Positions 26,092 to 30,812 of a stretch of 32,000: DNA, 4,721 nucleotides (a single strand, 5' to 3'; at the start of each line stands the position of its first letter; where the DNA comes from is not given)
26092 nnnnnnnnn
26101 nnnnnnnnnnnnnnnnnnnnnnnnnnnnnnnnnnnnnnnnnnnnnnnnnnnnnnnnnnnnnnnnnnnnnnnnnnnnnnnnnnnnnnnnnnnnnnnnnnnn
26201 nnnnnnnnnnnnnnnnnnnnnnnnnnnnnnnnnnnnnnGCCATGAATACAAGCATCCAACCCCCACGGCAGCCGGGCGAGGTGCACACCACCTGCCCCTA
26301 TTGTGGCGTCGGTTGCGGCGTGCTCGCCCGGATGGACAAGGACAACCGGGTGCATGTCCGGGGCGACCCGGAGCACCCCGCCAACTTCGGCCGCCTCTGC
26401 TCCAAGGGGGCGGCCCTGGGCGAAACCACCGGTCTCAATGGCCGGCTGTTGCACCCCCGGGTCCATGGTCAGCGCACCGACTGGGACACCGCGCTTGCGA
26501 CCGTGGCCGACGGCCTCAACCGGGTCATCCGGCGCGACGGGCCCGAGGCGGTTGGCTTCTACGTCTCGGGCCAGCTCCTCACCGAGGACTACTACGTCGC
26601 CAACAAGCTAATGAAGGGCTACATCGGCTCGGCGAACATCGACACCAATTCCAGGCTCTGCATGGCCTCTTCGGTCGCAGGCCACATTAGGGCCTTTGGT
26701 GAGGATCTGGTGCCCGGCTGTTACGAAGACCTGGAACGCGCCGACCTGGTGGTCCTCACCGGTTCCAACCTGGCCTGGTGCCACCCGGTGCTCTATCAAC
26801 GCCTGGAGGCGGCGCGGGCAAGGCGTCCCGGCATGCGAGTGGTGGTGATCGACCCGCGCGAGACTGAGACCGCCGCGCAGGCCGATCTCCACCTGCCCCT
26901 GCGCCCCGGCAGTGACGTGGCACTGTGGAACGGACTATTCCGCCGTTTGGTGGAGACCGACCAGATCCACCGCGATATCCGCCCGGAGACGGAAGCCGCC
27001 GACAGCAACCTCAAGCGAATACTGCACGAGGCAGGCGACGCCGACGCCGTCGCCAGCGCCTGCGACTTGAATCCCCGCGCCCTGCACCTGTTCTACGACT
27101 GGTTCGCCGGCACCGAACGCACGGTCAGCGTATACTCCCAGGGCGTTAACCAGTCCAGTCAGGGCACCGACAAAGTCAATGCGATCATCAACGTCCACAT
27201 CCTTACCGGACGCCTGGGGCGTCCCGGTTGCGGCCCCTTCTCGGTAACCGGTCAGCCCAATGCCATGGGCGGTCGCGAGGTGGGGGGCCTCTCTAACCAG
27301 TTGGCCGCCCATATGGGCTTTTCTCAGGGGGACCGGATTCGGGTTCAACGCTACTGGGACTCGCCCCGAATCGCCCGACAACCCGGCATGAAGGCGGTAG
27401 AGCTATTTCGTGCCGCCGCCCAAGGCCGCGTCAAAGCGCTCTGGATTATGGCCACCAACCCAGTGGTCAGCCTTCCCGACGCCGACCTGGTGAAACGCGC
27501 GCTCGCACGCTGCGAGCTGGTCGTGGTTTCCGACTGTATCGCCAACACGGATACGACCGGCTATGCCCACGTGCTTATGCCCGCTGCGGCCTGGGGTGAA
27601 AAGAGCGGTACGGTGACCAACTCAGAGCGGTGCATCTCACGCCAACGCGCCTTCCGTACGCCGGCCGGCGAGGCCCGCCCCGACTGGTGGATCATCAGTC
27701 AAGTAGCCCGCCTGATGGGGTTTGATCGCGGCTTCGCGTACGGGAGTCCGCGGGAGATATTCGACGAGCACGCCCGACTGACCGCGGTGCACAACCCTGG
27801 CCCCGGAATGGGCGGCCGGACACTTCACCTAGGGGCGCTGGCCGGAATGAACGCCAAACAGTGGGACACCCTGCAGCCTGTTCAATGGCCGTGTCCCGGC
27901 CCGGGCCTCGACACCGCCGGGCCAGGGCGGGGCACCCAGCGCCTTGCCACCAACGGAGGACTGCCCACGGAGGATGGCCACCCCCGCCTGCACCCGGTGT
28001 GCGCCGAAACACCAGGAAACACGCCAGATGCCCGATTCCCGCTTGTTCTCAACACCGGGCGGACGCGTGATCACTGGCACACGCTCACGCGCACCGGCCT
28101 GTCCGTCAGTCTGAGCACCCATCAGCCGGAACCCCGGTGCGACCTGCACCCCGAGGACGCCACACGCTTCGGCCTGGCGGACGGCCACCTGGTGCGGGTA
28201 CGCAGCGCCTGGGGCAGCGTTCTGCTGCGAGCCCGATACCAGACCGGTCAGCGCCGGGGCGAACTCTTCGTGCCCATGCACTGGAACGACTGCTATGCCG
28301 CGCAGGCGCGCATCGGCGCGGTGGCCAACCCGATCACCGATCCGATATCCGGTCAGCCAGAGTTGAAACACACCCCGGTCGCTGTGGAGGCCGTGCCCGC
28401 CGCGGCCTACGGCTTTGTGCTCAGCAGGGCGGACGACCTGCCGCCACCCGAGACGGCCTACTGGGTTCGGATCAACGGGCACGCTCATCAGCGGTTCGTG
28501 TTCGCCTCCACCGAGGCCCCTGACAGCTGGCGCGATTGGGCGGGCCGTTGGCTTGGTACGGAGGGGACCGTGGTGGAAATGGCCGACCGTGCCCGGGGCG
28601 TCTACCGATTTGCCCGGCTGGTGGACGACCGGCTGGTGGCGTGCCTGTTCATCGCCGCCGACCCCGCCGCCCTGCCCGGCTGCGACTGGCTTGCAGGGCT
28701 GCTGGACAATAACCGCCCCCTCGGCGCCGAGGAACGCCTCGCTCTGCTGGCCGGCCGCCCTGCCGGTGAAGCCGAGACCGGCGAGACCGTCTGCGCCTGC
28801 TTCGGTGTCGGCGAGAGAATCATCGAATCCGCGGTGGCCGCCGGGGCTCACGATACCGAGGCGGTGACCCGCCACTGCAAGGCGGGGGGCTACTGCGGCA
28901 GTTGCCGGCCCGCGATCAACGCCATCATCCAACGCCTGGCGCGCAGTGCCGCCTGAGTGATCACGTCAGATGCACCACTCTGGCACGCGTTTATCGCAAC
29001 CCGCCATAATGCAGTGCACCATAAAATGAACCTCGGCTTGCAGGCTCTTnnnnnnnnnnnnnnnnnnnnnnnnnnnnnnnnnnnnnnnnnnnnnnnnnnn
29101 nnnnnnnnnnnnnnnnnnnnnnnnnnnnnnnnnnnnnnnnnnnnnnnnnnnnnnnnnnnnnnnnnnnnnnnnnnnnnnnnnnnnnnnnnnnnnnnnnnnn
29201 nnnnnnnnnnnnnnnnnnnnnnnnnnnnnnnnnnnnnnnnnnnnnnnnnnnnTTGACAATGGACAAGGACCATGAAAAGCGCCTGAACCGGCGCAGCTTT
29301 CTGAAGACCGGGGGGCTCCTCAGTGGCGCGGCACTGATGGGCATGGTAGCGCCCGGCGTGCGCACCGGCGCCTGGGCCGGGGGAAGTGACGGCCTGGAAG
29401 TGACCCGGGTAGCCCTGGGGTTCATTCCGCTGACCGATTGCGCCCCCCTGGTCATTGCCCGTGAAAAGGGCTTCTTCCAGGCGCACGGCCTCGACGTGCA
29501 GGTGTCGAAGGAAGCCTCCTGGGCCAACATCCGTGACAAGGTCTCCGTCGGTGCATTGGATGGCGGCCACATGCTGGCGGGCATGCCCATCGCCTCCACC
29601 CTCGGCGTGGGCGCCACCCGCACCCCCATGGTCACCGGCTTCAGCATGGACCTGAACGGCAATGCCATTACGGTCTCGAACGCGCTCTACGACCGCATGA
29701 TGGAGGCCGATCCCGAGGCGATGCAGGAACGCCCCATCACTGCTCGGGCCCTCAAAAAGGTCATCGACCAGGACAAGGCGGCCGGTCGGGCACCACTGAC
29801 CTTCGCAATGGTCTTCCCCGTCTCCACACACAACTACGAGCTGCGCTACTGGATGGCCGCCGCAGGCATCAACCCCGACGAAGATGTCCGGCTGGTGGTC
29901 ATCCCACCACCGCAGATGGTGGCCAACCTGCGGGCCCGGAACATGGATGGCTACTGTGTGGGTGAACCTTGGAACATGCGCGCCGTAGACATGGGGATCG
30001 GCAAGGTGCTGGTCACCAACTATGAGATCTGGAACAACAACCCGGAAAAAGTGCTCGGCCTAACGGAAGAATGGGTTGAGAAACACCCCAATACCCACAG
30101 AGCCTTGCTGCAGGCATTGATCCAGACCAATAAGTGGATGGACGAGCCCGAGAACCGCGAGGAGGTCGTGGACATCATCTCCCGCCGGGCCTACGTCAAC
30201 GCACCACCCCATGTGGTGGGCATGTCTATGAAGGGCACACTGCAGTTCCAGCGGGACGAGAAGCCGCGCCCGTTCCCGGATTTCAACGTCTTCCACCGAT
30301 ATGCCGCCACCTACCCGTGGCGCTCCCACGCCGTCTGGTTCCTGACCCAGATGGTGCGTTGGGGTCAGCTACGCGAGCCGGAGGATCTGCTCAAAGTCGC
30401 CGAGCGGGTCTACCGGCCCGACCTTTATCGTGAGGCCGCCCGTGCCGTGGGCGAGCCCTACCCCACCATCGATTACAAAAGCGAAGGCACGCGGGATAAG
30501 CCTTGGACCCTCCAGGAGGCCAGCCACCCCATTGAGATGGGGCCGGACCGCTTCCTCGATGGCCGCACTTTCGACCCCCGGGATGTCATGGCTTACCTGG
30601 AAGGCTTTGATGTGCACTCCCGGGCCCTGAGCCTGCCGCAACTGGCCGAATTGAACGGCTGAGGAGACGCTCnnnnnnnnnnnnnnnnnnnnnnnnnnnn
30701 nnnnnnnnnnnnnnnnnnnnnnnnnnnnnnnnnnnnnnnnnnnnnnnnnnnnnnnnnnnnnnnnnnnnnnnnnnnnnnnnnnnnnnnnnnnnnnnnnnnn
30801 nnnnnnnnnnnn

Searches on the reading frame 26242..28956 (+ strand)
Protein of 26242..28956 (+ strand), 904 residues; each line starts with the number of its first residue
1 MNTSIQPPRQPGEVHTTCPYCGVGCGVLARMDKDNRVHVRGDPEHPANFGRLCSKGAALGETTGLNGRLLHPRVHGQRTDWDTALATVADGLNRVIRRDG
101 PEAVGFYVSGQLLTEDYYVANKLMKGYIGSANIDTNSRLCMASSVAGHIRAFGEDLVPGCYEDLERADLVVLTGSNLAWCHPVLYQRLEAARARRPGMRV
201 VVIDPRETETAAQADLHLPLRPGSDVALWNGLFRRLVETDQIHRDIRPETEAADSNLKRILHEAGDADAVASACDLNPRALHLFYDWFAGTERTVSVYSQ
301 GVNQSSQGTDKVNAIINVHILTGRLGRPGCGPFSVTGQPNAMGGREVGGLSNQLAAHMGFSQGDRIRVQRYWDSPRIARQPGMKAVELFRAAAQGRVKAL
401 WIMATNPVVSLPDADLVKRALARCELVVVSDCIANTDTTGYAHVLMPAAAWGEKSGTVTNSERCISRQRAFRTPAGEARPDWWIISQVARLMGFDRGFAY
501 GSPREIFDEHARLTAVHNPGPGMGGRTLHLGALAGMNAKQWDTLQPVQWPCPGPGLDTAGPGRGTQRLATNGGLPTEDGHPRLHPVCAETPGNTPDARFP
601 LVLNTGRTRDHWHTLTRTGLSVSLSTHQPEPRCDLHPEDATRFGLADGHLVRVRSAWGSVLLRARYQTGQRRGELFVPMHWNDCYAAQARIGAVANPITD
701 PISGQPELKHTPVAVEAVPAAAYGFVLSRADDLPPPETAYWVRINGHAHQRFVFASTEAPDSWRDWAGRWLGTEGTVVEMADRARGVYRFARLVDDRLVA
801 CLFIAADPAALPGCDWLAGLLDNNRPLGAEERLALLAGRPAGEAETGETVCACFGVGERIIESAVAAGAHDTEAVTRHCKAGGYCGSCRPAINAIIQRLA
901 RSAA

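Call 6: search_protein_families(library=ncbifam, proteins=[window:26242-28956:+])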
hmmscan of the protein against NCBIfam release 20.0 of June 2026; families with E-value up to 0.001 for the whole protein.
window:26242-28956:+ (904 aa): 30 families (the best 25 are shown)
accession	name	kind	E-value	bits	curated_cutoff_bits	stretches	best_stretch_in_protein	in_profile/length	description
TIGR01591.1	Fdh-alpha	equivalog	1.2e-132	443.4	666.25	1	16-715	1-672/672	formate dehydrogenase subunit alpha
NF047855.1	AssmNtatRedNasC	equivalog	8.5e-119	397.8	1100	1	14-716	21-707/708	assimilatory nitrate reductase catalytic subunit NasC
NF041323.1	Nitr_red_NasA_Halo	equivalog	8.6e-108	361.6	1000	1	21-714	3-671/673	assimilatory nitrate reductase NasA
NF010055.0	PRK13532.1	equivalog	2.8e-97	326.9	904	3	16-246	45-286/830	nitrate reductase catalytic subunit NapA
TIGR01706.1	NAPA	equivalog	9.4e-92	308.7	930.55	3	16-246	45-286/830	periplasmic nitrate reductase subunit alpha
TIGR01553.1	formate-DH-alph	equivalog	3e-51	174.3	814.2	2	15-245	46-298/1009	formate dehydrogenase-N subunit alpha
NF041513.1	formate_DH_Act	exception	2.6e-50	171.2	1400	1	14-275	43-319/1067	formate dehydrogenase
TIGR01701.1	Fdhalpha-like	subfamily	1e-47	162.8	582.15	1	77-491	114-548/744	FdhF/YdeP family oxidoreductase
TIGR02693.1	arsenite_ox_L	equivalog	7e-34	116.9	359.05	2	33-492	75-573/806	arsenate reductase (azurin) large subunit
NF012032.0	PRK15488.1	equivalog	8.9e-30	103.3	694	1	13-501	43-536/759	thiosulfate reductase PhsA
TIGR03479.1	DMSO_red_II_alp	subfamily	8.9e-29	100.1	984.75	3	51-241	103-297/913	molybdopterin-dependent oxidoreductase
TIGR02166.1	dmsA_ynfE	subfamily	5e-25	87.7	777.7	2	51-244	87-292/794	DMSO/selenate family reductase complex A subunit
NF005895.0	PRK07860.1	equivalog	9.9e-25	86.7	802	2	361-499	530-665/811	NADH-quinone oxidoreductase subunit G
TIGR00509.1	bisC_fam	subfamily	1.4e-22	79.8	1017.55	2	79-501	74-519/772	molybdopterin guanine dinucleotide-containing S/N-oxide reductase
TIGR01973.1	NuoG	equivalog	4.3e-22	78.6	470.05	1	15-487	216-605/606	NADH-quinone oxidoreductase subunit NuoG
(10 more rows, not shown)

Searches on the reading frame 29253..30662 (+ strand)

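Call 6: search_protein_families(library=ncbifam, proteins=[window:29253-30662:+])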
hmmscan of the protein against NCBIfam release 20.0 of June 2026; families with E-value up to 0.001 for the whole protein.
window:29253-30662:+ (469 aa): 2 families
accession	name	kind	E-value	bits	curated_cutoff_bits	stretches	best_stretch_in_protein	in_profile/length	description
TIGR01728.1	SsuA_fam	subfamily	4.9e-16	58.8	163.5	1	191-315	113-233/290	aliphatic sulfonate ABC transporter substrate-binding protein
NF040735.1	SBP_SaoX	equivalog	5.8e-06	25.6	300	0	221-296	140-218/330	ABC transporter substrate-binding subunit SaoX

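Call 11: search_protein_families(library=pfam, proteins=[window:29253-30662:+], max_evalue=0.00001)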
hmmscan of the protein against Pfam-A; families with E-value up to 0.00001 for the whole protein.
window:29253-30662:+ (469 aa): 2 families
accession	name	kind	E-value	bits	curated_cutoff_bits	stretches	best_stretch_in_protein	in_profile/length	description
PF13379.11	NMT1_2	-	1.6e-98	330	24.7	1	47-310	2-252/252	NMT1-like family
PF09084.16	NMT1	-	7.1e-08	33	20.5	0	61-102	2-43/216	NMT1/THI5 like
